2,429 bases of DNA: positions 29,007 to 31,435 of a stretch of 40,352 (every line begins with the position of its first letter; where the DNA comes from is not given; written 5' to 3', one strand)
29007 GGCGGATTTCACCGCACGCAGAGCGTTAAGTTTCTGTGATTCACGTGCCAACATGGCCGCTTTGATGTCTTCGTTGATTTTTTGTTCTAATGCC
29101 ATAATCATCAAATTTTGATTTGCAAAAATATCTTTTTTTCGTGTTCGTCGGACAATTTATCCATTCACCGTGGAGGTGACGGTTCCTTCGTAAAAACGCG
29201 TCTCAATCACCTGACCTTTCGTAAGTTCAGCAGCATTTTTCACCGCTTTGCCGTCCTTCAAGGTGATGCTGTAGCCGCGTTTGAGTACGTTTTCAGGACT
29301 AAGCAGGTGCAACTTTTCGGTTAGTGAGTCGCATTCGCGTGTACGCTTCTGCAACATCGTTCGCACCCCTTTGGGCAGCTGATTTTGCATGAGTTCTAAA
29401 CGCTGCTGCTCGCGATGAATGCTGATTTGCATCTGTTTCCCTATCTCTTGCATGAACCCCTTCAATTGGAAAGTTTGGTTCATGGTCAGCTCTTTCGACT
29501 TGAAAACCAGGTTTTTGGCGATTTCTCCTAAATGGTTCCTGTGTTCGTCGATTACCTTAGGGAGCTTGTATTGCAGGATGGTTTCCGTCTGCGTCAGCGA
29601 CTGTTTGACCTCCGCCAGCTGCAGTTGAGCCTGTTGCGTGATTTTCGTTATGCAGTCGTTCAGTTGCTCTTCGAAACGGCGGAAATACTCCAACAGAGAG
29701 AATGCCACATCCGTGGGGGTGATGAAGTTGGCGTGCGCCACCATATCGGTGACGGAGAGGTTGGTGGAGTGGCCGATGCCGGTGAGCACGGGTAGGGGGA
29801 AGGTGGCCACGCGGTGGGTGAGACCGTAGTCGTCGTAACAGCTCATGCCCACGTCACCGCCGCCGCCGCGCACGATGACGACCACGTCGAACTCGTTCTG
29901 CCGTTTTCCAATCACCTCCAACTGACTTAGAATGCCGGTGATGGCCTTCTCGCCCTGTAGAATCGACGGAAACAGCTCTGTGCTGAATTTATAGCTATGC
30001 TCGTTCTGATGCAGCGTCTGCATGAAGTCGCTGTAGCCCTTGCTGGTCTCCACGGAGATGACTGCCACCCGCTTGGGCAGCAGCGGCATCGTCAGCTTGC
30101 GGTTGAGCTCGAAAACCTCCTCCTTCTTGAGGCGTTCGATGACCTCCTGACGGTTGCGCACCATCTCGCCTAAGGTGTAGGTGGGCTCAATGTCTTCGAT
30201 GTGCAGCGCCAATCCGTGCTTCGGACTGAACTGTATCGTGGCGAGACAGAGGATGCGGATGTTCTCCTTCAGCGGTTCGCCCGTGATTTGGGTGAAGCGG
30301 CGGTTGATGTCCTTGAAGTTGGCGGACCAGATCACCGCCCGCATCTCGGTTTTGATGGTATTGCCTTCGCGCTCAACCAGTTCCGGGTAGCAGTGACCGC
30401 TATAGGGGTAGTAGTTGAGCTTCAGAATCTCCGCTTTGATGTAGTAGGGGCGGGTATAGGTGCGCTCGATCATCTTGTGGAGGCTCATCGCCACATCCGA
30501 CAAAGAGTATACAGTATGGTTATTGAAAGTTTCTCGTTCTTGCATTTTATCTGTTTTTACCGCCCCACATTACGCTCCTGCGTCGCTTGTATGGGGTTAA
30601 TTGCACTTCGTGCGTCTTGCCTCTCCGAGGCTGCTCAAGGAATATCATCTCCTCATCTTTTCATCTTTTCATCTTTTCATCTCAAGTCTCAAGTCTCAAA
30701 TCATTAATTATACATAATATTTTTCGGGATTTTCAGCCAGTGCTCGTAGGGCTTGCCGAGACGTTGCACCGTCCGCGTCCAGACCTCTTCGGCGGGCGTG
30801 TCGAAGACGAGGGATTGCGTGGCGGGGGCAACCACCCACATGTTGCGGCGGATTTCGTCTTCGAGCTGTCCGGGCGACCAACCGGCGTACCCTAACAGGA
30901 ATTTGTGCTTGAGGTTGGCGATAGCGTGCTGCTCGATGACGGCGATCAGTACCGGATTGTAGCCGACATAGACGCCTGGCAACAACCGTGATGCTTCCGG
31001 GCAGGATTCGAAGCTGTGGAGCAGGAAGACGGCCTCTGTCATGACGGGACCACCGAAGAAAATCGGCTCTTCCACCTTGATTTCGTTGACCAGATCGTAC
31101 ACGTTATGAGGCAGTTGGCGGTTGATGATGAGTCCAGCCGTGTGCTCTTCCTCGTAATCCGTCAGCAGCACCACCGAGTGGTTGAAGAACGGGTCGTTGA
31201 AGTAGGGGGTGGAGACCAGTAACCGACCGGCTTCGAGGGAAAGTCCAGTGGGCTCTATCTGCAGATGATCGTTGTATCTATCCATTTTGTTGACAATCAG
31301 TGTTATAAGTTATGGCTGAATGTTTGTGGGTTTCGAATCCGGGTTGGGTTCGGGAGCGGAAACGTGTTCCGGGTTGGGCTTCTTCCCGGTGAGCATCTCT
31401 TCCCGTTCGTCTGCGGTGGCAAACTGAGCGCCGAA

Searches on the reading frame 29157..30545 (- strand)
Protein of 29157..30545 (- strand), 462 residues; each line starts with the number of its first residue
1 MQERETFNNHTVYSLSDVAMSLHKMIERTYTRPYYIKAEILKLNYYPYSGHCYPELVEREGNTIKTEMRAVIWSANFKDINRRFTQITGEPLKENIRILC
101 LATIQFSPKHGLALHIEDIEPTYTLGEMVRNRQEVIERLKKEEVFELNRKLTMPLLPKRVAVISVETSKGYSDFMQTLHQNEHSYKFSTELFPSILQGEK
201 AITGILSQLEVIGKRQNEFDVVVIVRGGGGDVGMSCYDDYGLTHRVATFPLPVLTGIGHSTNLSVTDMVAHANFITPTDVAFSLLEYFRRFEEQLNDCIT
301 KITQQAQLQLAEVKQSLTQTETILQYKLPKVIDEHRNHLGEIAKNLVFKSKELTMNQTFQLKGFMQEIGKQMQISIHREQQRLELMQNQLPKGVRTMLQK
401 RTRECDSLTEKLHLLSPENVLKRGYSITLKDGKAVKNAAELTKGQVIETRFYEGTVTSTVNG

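Call 68: search_protein_families(library=pfam, proteins=[window:29157-30545:-], max_evalue=0.00001)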
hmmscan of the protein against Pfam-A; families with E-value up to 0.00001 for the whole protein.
window:29157-30545:- (462 aa): 2 families
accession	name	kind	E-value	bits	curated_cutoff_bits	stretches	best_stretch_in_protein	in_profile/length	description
PF02601.20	Exonuc_VII_L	-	5.2e-68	230.3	35.9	1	144-458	1-314/315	Exonuclease VII, large subunit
PF13742.12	tRNA_anti_2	-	1.5e-11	44.8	27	1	13-120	1-95/95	OB-fold nucleic acid binding domain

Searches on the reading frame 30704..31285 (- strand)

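Call 68: search_protein_families(library=pfam, proteins=[window:30704-31285:-], max_evalue=0.00001)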
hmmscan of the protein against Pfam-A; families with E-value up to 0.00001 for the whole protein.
window:30704-31285:- (193 aa): 1 family
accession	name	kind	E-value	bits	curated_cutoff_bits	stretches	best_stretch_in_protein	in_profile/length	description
PF02622.21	DUF179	-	2.5e-39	135.2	27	1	27-177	1-157/157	AlgH-like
